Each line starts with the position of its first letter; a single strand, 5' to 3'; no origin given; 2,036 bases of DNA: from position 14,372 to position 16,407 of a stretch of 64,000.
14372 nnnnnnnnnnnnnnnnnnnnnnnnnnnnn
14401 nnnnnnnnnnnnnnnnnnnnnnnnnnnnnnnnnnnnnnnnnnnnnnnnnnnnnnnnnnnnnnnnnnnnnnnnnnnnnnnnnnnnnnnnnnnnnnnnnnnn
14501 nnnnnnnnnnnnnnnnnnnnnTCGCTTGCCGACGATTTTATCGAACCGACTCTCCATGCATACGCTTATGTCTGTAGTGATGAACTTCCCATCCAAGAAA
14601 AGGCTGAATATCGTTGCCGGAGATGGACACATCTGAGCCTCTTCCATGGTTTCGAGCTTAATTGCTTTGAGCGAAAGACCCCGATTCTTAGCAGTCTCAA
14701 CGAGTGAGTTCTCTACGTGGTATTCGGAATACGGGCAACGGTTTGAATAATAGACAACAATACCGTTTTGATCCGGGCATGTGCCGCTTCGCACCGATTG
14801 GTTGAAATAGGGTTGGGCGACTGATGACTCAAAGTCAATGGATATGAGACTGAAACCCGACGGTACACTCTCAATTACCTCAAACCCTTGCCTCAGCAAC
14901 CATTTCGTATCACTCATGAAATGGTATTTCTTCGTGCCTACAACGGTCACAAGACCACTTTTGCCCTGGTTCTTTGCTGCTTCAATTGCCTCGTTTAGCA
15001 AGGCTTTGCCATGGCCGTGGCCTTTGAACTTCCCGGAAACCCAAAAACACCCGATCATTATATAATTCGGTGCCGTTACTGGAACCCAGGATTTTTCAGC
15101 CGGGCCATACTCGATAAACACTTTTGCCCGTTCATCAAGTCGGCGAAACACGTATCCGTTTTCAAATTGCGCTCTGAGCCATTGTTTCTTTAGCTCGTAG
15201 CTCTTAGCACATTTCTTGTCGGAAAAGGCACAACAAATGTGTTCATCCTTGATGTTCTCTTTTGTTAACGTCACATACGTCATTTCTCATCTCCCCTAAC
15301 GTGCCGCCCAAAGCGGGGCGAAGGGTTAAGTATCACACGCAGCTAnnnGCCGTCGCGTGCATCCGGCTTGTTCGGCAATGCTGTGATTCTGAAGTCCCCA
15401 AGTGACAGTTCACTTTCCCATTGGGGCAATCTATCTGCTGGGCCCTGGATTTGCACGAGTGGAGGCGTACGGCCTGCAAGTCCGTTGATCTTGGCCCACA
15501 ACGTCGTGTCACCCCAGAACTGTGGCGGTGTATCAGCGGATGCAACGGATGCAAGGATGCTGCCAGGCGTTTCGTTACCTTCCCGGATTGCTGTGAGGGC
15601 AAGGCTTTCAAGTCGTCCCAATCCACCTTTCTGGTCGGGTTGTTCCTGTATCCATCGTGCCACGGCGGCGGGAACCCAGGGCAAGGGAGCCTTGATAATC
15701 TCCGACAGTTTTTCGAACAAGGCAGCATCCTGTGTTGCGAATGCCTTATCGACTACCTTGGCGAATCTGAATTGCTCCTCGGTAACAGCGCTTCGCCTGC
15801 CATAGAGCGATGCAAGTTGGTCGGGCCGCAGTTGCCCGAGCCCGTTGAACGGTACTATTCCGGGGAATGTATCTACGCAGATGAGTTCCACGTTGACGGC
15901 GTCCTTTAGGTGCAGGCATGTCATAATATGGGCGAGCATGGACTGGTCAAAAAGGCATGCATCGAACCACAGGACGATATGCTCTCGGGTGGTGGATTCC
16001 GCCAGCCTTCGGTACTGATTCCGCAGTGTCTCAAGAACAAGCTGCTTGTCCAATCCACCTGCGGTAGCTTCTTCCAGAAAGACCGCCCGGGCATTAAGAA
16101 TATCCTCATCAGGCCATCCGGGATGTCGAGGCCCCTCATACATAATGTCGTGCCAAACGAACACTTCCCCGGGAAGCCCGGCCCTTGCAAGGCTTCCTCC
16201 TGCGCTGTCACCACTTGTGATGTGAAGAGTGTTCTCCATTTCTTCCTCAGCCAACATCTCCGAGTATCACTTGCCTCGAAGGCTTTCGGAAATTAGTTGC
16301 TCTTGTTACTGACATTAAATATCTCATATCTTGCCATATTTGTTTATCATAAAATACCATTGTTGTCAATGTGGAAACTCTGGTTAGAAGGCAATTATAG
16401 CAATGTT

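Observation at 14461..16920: GC-rich three-cassette islet after the groEL terminator, with a conserved structured element after each gene (weak attC-like resemblance)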

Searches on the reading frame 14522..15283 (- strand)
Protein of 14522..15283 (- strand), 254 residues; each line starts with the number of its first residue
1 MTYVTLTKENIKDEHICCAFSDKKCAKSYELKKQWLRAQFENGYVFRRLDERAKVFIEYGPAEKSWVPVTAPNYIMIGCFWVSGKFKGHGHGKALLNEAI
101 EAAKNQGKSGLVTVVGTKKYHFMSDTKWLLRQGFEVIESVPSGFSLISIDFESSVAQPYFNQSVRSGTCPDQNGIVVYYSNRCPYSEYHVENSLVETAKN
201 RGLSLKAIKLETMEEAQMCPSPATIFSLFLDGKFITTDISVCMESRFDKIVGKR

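Call 6: search_protein_families(library=pfam, proteins=[window:14522-15283:-], max_evalue=0.05)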
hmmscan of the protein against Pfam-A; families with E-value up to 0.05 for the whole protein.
window:14522-15283:- (254 aa): 4 families
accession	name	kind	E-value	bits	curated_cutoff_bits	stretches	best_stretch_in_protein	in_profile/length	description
PF14268.11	YoaP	-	2.6e-17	62.5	25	1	205-249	2-44/44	YoaP-like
PF00583.31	Acetyltransf_1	-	1.9e-07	31.8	20.7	1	20-110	12-95/116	Acetyltransferase (GNAT) family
PF13508.13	Acetyltransf_7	-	0.0013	19.5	27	1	77-135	29-83/84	Acetyltransferase (GNAT) domain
PF13673.13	Acetyltransf_10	-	0.031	14.7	23.6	0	76-113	53-91/128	Acetyltransferase (GNAT) domain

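Call 13: find_encoding_contigs(protein=window:14522-15283:-, flank=10000, max_places=10)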
Protein window:14522-15283:- (254 aa): 1 contig read that carries it; 1 place shown.
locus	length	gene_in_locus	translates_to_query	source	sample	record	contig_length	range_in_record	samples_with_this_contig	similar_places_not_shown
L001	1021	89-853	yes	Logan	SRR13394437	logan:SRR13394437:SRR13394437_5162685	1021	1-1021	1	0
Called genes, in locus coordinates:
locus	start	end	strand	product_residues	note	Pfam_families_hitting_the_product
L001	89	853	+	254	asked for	PF00583:Acetyltransf_1 (weak), PF14268:YoaP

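Call 52: find_related_loci(query=window:14522-15283:-, collection=metagenome_contigs, flank=5000)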
Query window:14522-15283:- (254 aa) in metagenome_contigs; peptide patterns used: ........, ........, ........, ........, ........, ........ (x = any residue, [..] = any of these).
65 stretches matched a pattern; 37 encode a relative of the query (tblastn E <= 1e-3); 37 distinct loci.
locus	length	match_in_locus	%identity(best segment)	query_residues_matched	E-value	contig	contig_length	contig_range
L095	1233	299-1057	75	1-253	8e-152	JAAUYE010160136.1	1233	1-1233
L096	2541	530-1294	75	1-253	7e-145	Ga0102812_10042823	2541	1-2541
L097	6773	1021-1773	73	1-251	2e-134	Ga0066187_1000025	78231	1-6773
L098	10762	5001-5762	75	1-254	1e-133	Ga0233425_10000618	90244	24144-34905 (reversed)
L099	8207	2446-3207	73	1-254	9e-133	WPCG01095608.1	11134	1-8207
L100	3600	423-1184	74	1-254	5e-136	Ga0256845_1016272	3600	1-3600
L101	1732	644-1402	70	1-253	6e-140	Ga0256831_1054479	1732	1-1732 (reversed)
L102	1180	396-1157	76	1-254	2e-142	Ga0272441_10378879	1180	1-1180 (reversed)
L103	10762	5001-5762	68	1-254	3e-127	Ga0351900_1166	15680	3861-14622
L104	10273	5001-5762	68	1-254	3e-127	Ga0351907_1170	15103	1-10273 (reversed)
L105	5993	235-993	71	1-253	1e-126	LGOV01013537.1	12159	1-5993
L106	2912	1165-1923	71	1-253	1e-131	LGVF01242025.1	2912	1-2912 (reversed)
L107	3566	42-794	68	1-251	5e-130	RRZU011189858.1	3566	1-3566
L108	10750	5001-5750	69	4-253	7e-126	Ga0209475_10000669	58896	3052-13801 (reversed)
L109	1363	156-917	65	1-254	2e-134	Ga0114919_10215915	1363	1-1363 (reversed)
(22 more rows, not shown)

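Call 77: search_protein_families(library=ncbifam, proteins=[window:14522-15283:-], max_evalue=0.01)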
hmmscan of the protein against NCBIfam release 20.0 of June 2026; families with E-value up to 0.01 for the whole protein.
window:14522-15283:- (254 aa): 2 families
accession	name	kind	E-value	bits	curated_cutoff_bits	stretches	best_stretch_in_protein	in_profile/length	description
NF000360.1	sat4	exception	0.0016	18.6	380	0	74-113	96-135/180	streptothricin N-acetyltransferase Sat4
NF053587.1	SpmdActasePaiA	equivalog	0.0085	15.9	250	0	77-111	93-127/172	spermidine/spermine N(1)-acetyltransferase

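Call 78: search_protein_families(library=padloc, proteins=[window:14522-15283:-], max_evalue=0.01)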
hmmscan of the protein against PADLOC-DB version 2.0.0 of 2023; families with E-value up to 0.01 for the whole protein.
window:14522-15283:- (254 aa): 0 families

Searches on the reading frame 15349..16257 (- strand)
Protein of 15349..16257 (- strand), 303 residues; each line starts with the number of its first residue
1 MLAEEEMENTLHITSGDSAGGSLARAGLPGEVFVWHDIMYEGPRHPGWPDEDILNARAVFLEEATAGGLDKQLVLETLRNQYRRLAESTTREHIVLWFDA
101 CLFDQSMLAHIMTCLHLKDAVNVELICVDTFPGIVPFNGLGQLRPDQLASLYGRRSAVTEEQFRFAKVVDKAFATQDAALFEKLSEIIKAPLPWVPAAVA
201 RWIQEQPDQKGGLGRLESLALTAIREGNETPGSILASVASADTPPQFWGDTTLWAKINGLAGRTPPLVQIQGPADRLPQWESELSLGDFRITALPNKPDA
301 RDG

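Call 6: search_protein_families(library=pfam, proteins=[window:15349-16257:-], max_evalue=0.05)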
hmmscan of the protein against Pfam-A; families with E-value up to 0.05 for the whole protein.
window:15349-16257:- (303 aa): 1 family
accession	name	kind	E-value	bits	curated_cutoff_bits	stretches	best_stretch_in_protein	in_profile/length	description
PF08874.15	DUF1835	-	1e-06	29.3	21.1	1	11-119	1-114/122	Domain of unknown function (DUF1835)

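Call 12: find_encoding_contigs(protein=window:15349-16257:-, flank=10000, max_places=10)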
Protein window:15349-16257:- (303 aa): no gene with exactly this product is on record in the collection.

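Call 15: find_homologous_proteins(query=window:15349-16257:-)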
Query window:15349-16257:- (303 aa): 1371 proteins with E <= 0.001 among 5376 candidates; the best 120 are listed.
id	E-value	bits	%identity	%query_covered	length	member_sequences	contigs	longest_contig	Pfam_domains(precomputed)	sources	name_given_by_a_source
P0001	2.1e-199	679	100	98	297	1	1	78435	PF08874.16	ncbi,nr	ncbi:DUF1835 domain-containing protein [bacterium]|nr:DUF1835 domain-containing protein [bacterium]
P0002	6.9e-173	592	87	98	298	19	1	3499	PF08874.16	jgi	jgi:hypothetical protein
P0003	3.6e-160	550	82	96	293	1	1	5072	-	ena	-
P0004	9.9e-160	549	82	96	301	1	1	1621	PF08874.16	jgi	jgi:hypothetical protein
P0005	9.4e-158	542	80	96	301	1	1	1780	-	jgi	jgi:hypothetical protein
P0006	1.1e-153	529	78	96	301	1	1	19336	PF08874.16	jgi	jgi:hypothetical protein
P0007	1.7e-152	525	76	97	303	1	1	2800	-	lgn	-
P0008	2.4e-152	524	77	96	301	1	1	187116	PF08874.16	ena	-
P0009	3.0e-151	521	77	96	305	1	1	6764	-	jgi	-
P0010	4.0e-150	517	78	94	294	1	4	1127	PF08874.16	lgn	-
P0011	1.3e-149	515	77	96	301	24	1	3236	PF08874.16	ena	-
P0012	1.4e-149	515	77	94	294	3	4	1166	PF08874.16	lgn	-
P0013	1.5e-148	512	75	96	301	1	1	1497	PF08874.16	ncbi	-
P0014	3.9e-146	504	74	97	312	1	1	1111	-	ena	-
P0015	8.4e-146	503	76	96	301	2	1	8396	PF08874.16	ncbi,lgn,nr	ncbi:MAG: DUF1835 domain-containing protein [Kiritimatiellae bacterium]|nr:DUF1835 domain-containing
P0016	1.8e-145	502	76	96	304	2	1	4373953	-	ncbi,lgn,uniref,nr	ncbi:hypothetical protein PDESU_02951 [Pontiella desulfatans]|uniref:DUF1835 domain-containing prote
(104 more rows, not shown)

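Call 16: find_encoding_contigs(protein=P0008, flank=10000, max_places=3)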
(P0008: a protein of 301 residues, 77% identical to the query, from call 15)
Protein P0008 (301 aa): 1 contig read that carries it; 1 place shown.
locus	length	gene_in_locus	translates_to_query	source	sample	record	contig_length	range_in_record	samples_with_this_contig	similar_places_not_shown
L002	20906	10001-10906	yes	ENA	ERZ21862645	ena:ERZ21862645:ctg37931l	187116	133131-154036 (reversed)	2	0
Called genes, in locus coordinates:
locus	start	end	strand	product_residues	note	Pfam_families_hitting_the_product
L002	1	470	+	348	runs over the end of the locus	PF01547:SBP_bac_1, PF13531:SBP_bac_11 (weak), PF13416:SBP_bac_8, PF13343:SBP_bac_6, PF01547:SBP_bac_1 (weak)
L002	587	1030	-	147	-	PF01243:PNPOx_N, PF12900:Pyridox_ox_2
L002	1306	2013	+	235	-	PF01844:HNH, PF14279:HNH_5 (faint)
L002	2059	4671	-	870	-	PF27464:PlsB_N, PF01553:Acyltransferase, PF19277:GPAT_C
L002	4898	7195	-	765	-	PF00521:DNA_topoisoIV, PF03989:DNA_gyraseA_C (faint)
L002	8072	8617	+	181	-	-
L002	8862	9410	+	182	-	-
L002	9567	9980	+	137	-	PF00583:Acetyltransf_1, PF13673:Acetyltransf_10, PF13508:Acetyltransf_7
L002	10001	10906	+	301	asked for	PF08874:DUF1835 (weak)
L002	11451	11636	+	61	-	PF01613:Flavin_Reduct (weak)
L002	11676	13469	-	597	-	-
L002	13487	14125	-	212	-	-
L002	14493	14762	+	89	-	-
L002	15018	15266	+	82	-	PF00583:Acetyltransf_1, PF13508:Acetyltransf_7, PF13673:Acetyltransf_10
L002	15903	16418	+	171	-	-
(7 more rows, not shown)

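Call 17: find_encoding_contigs(protein=P0006, flank=10000, max_places=3)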
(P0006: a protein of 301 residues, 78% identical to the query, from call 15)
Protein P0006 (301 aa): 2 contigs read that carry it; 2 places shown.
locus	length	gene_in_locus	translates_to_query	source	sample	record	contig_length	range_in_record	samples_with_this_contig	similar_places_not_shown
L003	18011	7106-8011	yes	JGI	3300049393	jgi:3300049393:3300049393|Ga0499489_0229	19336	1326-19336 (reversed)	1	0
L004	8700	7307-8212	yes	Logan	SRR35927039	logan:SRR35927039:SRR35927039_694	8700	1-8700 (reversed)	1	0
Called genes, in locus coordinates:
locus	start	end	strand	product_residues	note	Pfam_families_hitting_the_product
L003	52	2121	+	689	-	-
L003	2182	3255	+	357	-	PF13177:DNA_pol3_delta2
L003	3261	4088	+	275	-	-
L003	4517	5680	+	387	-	-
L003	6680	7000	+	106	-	PF07862:Nif11 (weak)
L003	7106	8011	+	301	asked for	PF08874:DUF1835 (weak)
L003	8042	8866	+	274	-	-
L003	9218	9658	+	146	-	-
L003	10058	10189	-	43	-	-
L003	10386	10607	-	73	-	PF09954:DUF2188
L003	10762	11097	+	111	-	PF12844:HTH_19, PF13560:HTH_31 (weak), PF01381:HTH_3, PF13443:HTH_26 (weak)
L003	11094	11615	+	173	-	PF06114:Peptidase_M78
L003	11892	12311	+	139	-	-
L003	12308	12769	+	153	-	-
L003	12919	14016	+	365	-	PF20282:CTD6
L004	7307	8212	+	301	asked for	PF08874:DUF1835 (weak)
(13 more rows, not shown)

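Call 18: find_encoding_contigs(protein=P0016, flank=10000, max_places=3)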
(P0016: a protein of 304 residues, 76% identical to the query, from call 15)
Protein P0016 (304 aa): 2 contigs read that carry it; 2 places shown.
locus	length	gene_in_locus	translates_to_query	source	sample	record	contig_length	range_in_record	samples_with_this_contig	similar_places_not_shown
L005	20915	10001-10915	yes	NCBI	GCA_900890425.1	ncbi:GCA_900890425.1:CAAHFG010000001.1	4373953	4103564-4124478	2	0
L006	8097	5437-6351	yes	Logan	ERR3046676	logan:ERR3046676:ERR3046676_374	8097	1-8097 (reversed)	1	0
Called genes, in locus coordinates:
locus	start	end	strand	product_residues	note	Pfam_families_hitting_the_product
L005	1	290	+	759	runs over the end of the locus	PF00082:Peptidase_S8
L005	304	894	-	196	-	PF05724:TPMT, PF03848:TehB, PF05175:MTS (weak), PF13489:Methyltransf_23, PF13847:Methyltransf_31, PF08241:Methyltransf_11, PF08242:Methyltransf_12, PF13649:Methyltransf_25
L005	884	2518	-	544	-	PF01011:PQQ (faint), PF13360:PQQ_2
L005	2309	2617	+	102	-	PF00708:Acylphosphatase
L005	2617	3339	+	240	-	PF00149:Metallophos, PF12850:Metallophos_2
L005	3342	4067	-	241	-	PF01128:IspD, PF12804:NTP_transf_3 (weak)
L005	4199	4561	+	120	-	PF04134:DCC1-like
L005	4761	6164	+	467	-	PF13638:PIN_4, PF02562:PhoH, PF13604:AAA_30 (faint)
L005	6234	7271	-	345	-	PF01208:URO-D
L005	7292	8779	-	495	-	PF01120:Alpha_L_fucos, PF16757:Fucosidase_C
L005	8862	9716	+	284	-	PF12833:HTH_18, PF00165:HTH_AraC (weak)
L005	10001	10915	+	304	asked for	-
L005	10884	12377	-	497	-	-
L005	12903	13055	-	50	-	-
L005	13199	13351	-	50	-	-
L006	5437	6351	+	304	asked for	-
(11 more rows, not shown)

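Call 26: find_related_loci(query=window:15349-16239:-, collection=genome_contigs, flank=10000)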
Query window:15349-16239:- (297 aa) in genome_contigs; peptide patterns used: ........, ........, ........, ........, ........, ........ (x = any residue, [..] = any of these).
285 stretches matched a pattern; 237 encode a relative of the query (tblastn E <= 1e-3); the best 80 are kept; 80 distinct loci.
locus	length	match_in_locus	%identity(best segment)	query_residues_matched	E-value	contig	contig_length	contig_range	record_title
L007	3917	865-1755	87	1-297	0e+0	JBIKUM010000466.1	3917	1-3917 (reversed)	MAG: Terrimicrobiaceae bacterium isolate ME2015-08-11_3300044626_group6_bin71 Rohwer_bin2596_scaffold_37672_c1, whole ge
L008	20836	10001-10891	86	1-297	4e-173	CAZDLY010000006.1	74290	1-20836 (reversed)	MAG TPA_asm: uncultured Akkermansia sp. isolate SRP272421_co3_415 genome assembly, contig: NODE_342_length_74290_cov_147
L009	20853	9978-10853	75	1-292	4e-148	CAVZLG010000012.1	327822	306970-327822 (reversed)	MAG: uncultured delta proteobacterium isolate MFD03804.bin.2.98 genome assembly, contig: contig_28978, whole genome shot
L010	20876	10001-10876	75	1-292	4e-148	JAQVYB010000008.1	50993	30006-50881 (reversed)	MAG: Kiritimatiellae bacterium isolate STF2_14 NODE_1261_length_50993_cov_3.729918_Sandtown_F2, whole genome shotgun seq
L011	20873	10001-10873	74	1-291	1e-147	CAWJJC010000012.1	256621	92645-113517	MAG: uncultured delta proteobacterium isolate MFD05442.bin.2.211 genome assembly, contig: contig_27439, whole genome sho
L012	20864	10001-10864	73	5-292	8e-144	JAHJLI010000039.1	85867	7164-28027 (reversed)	MAG: Proteobacteria bacterium isolate Old_saline.mb.128 Old_saline.mb.128_k141_148038, whole genome shotgun sequence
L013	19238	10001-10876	71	1-292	5e-143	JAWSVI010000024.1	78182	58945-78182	MAG: Desulfobacteraceae bacterium isolate PJM12_PCL_del1 B9PCLJ1_contig_115, whole genome shotgun sequence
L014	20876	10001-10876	71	1-292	4e-142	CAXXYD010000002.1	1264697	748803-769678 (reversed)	MAG: Desulfosarcinaceae bacterium isolate d8a7a971-57cf-42a0-aaa7-90f8cedb306c genome assembly, contig: contig_2, whole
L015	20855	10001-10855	73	1-285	6e-142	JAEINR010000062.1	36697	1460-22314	MAG: Desulfobacterium sp. isolate MAG9 NODE_923_length_36697_cov_9.618760, whole genome shotgun sequence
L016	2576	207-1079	71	1-291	1e-149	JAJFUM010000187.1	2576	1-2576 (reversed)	MAG: Deltaproteobacteria bacterium isolate bin.454 k141_3073141, whole genome shotgun sequence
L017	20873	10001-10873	71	1-291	8e-142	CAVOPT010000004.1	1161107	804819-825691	MAG: uncultured delta proteobacterium isolate MFD00032.bin.1.221 genome assembly, contig: contig_29906, whole genome sho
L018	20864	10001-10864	72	1-288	2e-141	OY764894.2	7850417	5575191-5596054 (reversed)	MAG: uncultured Desulfobacterium sp. isolate 35125921-b51f-40db-957b-bccbeeb29ead genome assembly, chromosome: 1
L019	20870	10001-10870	70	1-290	3e-141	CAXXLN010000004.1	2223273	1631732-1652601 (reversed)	MAG: Desulfatiglandales bacterium isolate 53c9cee3-5eb1-4031-9065-1ba860722897 genome assembly, contig: contig_4, whole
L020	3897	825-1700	70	1-292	2e-144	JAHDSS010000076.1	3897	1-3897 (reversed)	MAG: Kiritimatiellae bacterium isolate SV3-B9.1 k141_51727, whole genome shotgun sequence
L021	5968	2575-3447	71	1-291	1e-140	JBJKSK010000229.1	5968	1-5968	MAG: Desulfobacterales bacterium isolate Bin_80 S1Ck127_791779_flag_0_multi_5.0000_len_5968, whole genome shotgun sequen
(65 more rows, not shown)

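Call 55: find_encoding_contigs(protein=P0001, flank=10000, max_places=5)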
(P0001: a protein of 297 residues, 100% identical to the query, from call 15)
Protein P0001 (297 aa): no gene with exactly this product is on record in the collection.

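Call 77: search_protein_families(library=ncbifam, proteins=[window:15349-16239:-], max_evalue=0.01)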
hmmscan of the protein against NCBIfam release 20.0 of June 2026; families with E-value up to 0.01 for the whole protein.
window:15349-16239:- (297 aa): 0 families

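Call 78: search_protein_families(library=padloc, proteins=[window:15349-16239:-], max_evalue=0.01)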
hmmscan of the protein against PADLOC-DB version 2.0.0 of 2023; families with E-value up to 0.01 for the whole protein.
window:15349-16239:- (297 aa): 0 families

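Call 85: predict_structure(alignment_id=A6)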
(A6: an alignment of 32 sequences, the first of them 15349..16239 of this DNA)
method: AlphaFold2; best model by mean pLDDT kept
length: 297 residues; sequences in the alignment: 32
mean_pLDDT: 83.7   pTM: 0.74
mean pLDDT of the five models: 83.7, 80.3, 76.5, 74.9, 68.5
residues with pLDDT >= 90: 132; 70-90: 122; 50-70: 34; < 50: 9
segments of 3 or more residues with pLDDT < 50: 127-129, 293-297
pLDDT, mean of each block of 10 residues (from residue 1): 84 88 91 71 92 81 84 92 92 82 94 93 60 77 92 96 91 91 90 76 64 92 91 79 73 85 91 75 89 45
secondary structure, 60 per line:
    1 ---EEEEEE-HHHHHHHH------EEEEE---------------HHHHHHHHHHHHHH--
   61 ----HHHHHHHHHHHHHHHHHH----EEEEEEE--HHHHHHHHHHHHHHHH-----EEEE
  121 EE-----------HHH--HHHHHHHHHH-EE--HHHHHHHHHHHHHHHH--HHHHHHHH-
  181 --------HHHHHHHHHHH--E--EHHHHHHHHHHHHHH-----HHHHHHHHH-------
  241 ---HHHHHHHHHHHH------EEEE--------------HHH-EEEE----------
elements in order: E4-9 H11-18 E25-29 H45-58 H65-82 E87-93 H96-111 E117-122 H139-148 H154-169 H172-179 H189-199 H206-219 H225-233 H244-255 E262-265 E284-287

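Call 87: fold_search(model_id=the predicted structure, library=pdb)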
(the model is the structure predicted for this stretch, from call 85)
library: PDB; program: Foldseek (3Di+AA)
matches with E <= 10: 650; with E <= 0.001: 47
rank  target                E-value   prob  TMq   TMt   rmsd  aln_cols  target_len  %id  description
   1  6waa_D                1.6e-06  1.00  0.50  0.27   9.1       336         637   16  K. pneumoniae Topoisomerase IV (ParE-ParC) in complex with DNA and compound 34 (7-[(1S,5R)-1-amino-3-azabicyclo[3.1.0] (released 2020-07-15)
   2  6z1a_B                2.5e-06  1.00  0.46  0.25  10.1       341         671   15  Ternary complex of Staphylococcus aureus DNA gyrase with AMK12 and DNA (released 2020-11-11)
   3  5npk_B                1.1e-05  1.00  0.50  0.26   9.2       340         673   15  1.98A STRUCTURE OF THIOPHENE1 WITH S.AUREUS DNA GYRASE AND DNA (released 2017-07-12)
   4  6waa_H                1.2e-05  1.00  0.50  0.26   9.1       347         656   16  K. pneumoniae Topoisomerase IV (ParE-ParC) in complex with DNA and compound 34 (7-[(1S,5R)-1-amino-3-azabicyclo[3.1.0] (released 2020-07-15)
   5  2xct_B                1.3e-05  1.00  0.51  0.26   9.3       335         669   16  The twinned 3.35A structure of S. aureus Gyrase complex with Ciprofloxacin and DNA (released 2010-08-25)
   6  6waa_F                1.3e-05  1.00  0.49  0.24  10.4       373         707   14  K. pneumoniae Topoisomerase IV (ParE-ParC) in complex with DNA and compound 34 (7-[(1S,5R)-1-amino-3-azabicyclo[3.1.0] (released 2020-07-15)
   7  6waa_B                1.8e-05  1.00  0.50  0.25   9.3       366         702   15  K. pneumoniae Topoisomerase IV (ParE-ParC) in complex with DNA and compound 34 (7-[(1S,5R)-1-amino-3-azabicyclo[3.1.0] (released 2020-07-15)
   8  4z3o_B                2.5e-05  1.00  0.52  0.26   9.9       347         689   13  Quinolone(Moxifloxacin)-DNA cleavage complex of topoisomerase IV from S. pneumoniae (released 2016-09-14)
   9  2xct_D                2.7e-05  1.00  0.47  0.25   9.2       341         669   15  The twinned 3.35A structure of S. aureus Gyrase complex with Ciprofloxacin and DNA (released 2010-08-25)
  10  5eix_J                2.9e-05  1.00  0.49  0.26   8.9       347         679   15  QUINOLONE-STABILIZED CLEAVAGE COMPLEX OF TOPOISOMERASE IV FROM KLEBSIELLA PNEUMONIAE (released 2016-04-13)
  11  4z4q_A                3.1e-05  1.00  0.53  0.27   9.5       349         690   13  Quinazolinedione(PD 0305970)-DNA cleavage complex of topoisomerase IV from S. pneumoniae (released 2016-09-14)
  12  4z3o_A                3.1e-05  1.00  0.49  0.25   9.8       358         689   14  Quinolone(Moxifloxacin)-DNA cleavage complex of topoisomerase IV from S. pneumoniae (released 2016-09-14)
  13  4z4q_B                3.3e-05  1.00  0.46  0.23  10.5       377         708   14  Quinazolinedione(PD 0305970)-DNA cleavage complex of topoisomerase IV from S. pneumoniae (released 2016-09-14)
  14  7lhz_D                3.6e-05  1.00  0.48  0.25   9.7       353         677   16  K. pneumoniae Topoisomerase IV (ParE-ParC) in complex with DNA and (3S)-10-[(3R)-3-(1-aminocyclopropyl)pyrrolidin-1-yl (released 2021-05-12)
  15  5npk_b                3.8e-05  1.00  0.50  0.26   9.2       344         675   15  1.98A STRUCTURE OF THIOPHENE1 WITH S.AUREUS DNA GYRASE AND DNA (released 2017-07-12)
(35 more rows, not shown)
